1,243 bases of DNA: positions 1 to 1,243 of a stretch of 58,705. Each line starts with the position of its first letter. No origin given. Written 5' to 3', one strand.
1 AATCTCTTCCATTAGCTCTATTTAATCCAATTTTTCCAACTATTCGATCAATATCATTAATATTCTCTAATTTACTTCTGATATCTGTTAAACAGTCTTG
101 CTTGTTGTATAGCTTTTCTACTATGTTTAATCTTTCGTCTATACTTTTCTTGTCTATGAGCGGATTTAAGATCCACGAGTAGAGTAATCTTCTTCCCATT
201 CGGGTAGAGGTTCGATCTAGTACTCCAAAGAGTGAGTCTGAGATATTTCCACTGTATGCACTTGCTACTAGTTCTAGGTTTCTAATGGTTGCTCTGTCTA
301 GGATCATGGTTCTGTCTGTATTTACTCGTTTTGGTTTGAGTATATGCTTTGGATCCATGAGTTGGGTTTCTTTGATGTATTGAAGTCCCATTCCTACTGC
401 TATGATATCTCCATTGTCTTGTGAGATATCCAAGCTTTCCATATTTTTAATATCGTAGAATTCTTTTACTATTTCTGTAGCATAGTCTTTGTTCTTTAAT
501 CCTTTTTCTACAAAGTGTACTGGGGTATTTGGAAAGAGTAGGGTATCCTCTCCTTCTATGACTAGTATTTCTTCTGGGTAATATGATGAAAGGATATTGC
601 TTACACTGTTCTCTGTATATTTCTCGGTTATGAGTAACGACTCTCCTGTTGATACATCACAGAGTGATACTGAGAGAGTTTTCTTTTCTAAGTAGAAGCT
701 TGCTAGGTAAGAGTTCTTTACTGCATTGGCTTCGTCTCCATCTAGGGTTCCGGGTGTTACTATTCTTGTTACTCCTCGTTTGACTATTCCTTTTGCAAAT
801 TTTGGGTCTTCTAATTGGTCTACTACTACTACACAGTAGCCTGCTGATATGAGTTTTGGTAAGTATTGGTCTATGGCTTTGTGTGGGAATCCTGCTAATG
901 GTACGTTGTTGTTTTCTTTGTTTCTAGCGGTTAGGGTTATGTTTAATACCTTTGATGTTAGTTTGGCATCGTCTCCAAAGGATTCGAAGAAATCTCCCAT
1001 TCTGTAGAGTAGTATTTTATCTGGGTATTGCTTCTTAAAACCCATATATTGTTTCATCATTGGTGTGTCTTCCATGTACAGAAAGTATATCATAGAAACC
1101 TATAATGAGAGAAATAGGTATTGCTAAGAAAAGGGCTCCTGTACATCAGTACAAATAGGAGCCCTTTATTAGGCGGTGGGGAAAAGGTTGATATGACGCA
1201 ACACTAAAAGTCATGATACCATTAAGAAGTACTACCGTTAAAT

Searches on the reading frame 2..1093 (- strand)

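Call 61: search_protein_families(library=pfam, proteins=[window:2-1093:-], max_evalue=0.001)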
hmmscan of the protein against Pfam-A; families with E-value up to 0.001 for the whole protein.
window:2-1093:- (364 aa): 3 families
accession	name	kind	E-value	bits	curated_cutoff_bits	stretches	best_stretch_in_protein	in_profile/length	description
PF01624.25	MutS_I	-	4.2e-39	133.7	20.6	1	10-118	1-110/113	MutS domain I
PF05192.23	MutS_III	-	8.9e-29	101.6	34.1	1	268-364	1-97/194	MutS domain III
PF05188.22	MutS_II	-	3.4e-11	44.1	25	1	128-251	1-132/133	MutS domain II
